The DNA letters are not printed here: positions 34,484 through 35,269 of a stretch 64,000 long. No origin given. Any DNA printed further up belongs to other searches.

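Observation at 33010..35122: TPR array fused to a UPF0175 antitoxin-like domain, translationally coupled to a DUF3368 PIN gene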

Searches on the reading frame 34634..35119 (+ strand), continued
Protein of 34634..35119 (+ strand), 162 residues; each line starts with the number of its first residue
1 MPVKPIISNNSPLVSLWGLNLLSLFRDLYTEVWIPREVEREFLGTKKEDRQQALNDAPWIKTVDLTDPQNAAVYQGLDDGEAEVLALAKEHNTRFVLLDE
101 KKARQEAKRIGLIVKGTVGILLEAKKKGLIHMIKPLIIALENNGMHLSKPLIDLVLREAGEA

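Call 45: search_protein_families(library=pfam, alignment_id=A3, max_evalue=1)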
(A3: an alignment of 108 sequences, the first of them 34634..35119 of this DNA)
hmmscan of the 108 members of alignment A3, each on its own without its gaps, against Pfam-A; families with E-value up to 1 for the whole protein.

A. member 1, window:34634-35119:+ (162 aa): 4 families
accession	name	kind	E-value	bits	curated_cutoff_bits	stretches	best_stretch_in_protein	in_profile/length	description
PF11848.13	DUF3368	-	4e-12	46.3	27.3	1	114-159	1-46/46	Domain of unknown function (DUF3368)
PF08478.15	POTRA_1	-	0.014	16.1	23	0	39-65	28-54/69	POTRA domain, FtsQ-type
PF20698.3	PIN-TPR-GreABC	-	0.027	15.1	27.8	0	13-47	7-41/138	PIN domain associated with the TPR-GreAB-C-PIN system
PF20471.4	DUF6716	-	0.087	12.2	27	1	59-131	51-120/342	Putative glycosyltransferase (DUF6716)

B. families by the number of members that match (of 108 scanned): 40 families (the first 25 are shown)
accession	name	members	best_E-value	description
PF11848.13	DUF3368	108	2.9e-18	Domain of unknown function (DUF3368)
PF20698.3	PIN-TPR-GreABC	77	7.6e-07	PIN domain associated with the TPR-GreAB-C-PIN system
PF08745.17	PIN_5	8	0.028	PINc domain ribonuclease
PF01850.27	PIN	5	0.0076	PIN domain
PF20471.4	DUF6716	4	0.0019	Putative glycosyltransferase (DUF6716)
PF13638.12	PIN_4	3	0.015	PIN domain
PF18477.7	PIN_9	3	0.024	PIN like domain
PF17146.10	PIN_6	3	0.047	PIN domain of ribonuclease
PF21695.3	GlnR_1st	2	0.0062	Transcription regulator GlnR, N-terminal domain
PF12501.13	DUF3708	2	0.016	Phosphate ATP-binding cassette transporter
PF23023.1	Anti-Pycsar_Apyc1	2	0.035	Anti-Pycsar protein Apyc1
PF21089.3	PKS_DH_N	1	0.0065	Polyketide synthase dehydratase domain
PF08478.15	POTRA_1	1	0.014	POTRA domain, FtsQ-type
PF14258.12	DUF4350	1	0.016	Domain of unknown function (DUF4350)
PF13167.11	GTP-bdg_N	1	0.016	GTP-binding GTPase N-terminal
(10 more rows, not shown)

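Call 58: search_dna_similar(query=window:34634-35119:+, collection=plasmids, mode=protein, max_evalue=0.00001, max_rows=25)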
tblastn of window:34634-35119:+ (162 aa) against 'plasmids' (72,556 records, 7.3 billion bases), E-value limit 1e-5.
Records with a match: 18; places in all: 19; records where one place covers at least 80% of the query: 10.
Best place of each record, by identity: <60% 18.
By first word of the organism name: Nostoc 4; Planktothrix 2; Haloarcula 2; Helicobacter 2; Candidatus 2; Chroococcidiopsis 1; Picosynechococcus 1; Euhalothece 1; Anabaena 1; Legionella 1; and 1 more.
By predicted mobility (MOB-suite, as given by PLSDB): non-mobilizable 14; conjugative 2; mobilizable 2.
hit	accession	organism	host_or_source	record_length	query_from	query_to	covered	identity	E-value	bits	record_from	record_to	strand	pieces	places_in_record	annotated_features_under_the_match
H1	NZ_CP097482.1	Chroococcidiopsis sp. CCNUC1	cell culture,soil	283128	3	140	85%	38.2%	2e-10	65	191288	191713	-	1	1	DUF3368 domain-containing protein | UPF0175 family protein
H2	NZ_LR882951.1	Planktothrix agardhii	-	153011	28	161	83%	38.7%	9e-14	75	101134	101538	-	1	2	DUF3368 domain-containing protein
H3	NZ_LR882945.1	Planktothrix agardhii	-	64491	28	161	83%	37.8%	9e-14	75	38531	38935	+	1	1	DUF3368 domain-containing protein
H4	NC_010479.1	Picosynechococcus sp. PCC 7002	-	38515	28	161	83%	33.3%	2e-9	62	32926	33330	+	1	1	DUF3368 domain-containing protein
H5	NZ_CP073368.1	Haloarcula sinaiiensis ATCC 33800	cell culture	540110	25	161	85%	32.4%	2e-9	62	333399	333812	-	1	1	DUF3368 domain-containing protein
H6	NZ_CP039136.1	Haloarcula marismortui ATCC 43049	Cell culture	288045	25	161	85%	32.4%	3e-9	62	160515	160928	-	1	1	DUF3368 domain-containing protein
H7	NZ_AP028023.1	Helicobacter sp. NHP21005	Felis catus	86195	27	153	78%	33.3%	4e-9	61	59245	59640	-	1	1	DUF3368 domain-containing protein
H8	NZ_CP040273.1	Nostoc sp. C052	Blasia pusilla,pure culture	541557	25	161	85%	30.7%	2e-7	56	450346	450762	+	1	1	DUF3368 domain-containing protein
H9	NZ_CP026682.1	Nostoc sp. 'Peltigera membranacea cyanobiont' N6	Lichen thallus,Peltigera membranacea ...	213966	28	161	83%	31.4%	4e-7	56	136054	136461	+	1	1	DUF3368 domain-containing protein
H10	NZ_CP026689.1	Nostoc sp. 'Peltigera membranacea cyanobiont' N6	Lichen thallus,Peltigera membranacea ...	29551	30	161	81%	30.8%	5e-8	58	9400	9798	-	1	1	DUF3368 domain-containing protein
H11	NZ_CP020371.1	Candidatus Thiodictyon syntrophicum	meromictic lake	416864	77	162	53%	45.3%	5e-11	67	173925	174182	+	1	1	DUF3368 domain-containing protein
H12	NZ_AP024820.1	Helicobacter sp. NHP19-012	Felis catus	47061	27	156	80%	29.6%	1e-11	69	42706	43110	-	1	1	DUF3368 domain-containing protein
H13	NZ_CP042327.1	Euhalothece natronophila Z-M001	cell culture,soda lake Magadi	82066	34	157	77%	29.6%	1e-7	57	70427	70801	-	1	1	DUF3368 domain-containing protein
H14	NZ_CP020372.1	Candidatus Thiodictyon syntrophicum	meromictic lake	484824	72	162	56%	40.2%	4e-9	61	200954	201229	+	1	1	DUF3368 domain-containing protein | UPF0175 family protein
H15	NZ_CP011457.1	Anabaena sp. WA102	Mixed culture,Anderson Lake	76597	28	132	65%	33.9%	3e-6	53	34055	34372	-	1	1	DUF3368 domain-containing protein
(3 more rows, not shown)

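Call 61: get_annotated_region(hit=H1, flank=2500)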
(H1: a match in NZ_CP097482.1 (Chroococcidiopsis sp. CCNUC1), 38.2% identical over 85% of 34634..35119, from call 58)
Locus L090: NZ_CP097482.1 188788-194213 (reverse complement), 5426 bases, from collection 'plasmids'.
description: Chroococcidiopsis sp. CCNUC1 plasmid pB, complete sequence
organism: Chroococcidiopsis sp. CCNUC1 (NCBI taxid 2653189)
taxonomy: Bacteria; Cyanobacteriota; Cyanophyceae; Chroococcidiopsidales; Chroococcidiopsidaceae; Chroococcidiopsis; Chroococcidiopsis sp. CCNUC1
host: -; source: cell culture,soil; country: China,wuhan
typing (MOB-suite, as given by PLSDB): non-mobilizable
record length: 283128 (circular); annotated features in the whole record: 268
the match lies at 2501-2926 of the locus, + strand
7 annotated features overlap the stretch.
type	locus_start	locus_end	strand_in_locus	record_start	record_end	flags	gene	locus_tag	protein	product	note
CDS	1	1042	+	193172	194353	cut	-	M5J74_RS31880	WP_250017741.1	ATP-binding protein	-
CDS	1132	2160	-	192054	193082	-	-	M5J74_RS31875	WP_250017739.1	tyrosine-type recombinase/integrase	GO:0015074 - DNA integration [Evidence IEA]; GO:0006310 - DNA recombination [Evidence IEA]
CDS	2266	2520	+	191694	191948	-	-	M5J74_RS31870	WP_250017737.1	UPF0175 family protein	-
CDS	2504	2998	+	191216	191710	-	-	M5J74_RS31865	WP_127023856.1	DUF3368 domain-containing protein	-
CDS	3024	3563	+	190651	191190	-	-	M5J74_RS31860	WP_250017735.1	hypothetical protein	-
CDS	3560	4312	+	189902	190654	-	-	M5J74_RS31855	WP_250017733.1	hypothetical protein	-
CDS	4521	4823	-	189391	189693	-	-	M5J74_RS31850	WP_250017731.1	hypothetical protein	-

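Call 62: get_annotated_region(hit=H5, flank=2500)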
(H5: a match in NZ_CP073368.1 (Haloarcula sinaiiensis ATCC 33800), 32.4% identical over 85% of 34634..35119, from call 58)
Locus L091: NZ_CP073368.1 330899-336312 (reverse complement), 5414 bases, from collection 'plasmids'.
description: Haloarcula sinaiiensis ATCC 33800 plasmid pHsi540, complete sequence
organism: Haloarcula sinaiiensis ATCC 33800 (NCBI taxid 662476)
taxonomy: Archaea; Euryarchaeota; Halobacteria; Halobacteriales; Haloarculaceae; Haloarcula; Haloarcula sinaiiensis; Haloarcula sinaiiensis ATCC 33800
host: -; source: cell culture; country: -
typing (MOB-suite, as given by PLSDB): non-mobilizable
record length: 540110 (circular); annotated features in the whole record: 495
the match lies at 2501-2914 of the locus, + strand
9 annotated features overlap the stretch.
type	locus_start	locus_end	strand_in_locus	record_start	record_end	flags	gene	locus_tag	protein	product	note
CDS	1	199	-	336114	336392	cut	-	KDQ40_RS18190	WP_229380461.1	hypothetical protein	-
CDS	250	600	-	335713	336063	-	-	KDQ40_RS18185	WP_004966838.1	hypothetical protein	-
CDS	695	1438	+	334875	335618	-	-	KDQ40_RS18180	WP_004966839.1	sensor domain-containing protein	-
CDS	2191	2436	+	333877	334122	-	-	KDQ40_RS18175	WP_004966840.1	UPF0175 family protein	-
CDS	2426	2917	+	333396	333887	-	-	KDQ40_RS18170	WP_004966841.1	DUF3368 domain-containing protein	-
CDS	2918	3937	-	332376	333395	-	-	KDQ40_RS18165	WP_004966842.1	hypothetical protein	-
CDS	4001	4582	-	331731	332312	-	-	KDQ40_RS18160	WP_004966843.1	hypothetical protein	-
CDS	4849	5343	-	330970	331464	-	-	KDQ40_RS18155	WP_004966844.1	hypothetical protein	-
CDS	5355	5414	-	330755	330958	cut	-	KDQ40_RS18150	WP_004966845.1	hypothetical protein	-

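Call 84: search_dna_similar(query=window:34634-35119:+, collection=phages, mode=protein, max_evalue=0.001, max_rows=10)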
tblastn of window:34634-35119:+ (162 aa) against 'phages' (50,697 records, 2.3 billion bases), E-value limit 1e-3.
No match.

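Call 85: find_related_loci(query=A2, collection=viral_contigs, flank=5000)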
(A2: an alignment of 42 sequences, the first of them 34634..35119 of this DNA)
Query A2 (162 aa) in viral_contigs; peptide patterns used: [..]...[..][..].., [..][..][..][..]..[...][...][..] (x = any residue, [..] = any of these).
122 stretches matched a pattern, but none encodes a relative of the query by tblastn (E <= 1e-3).
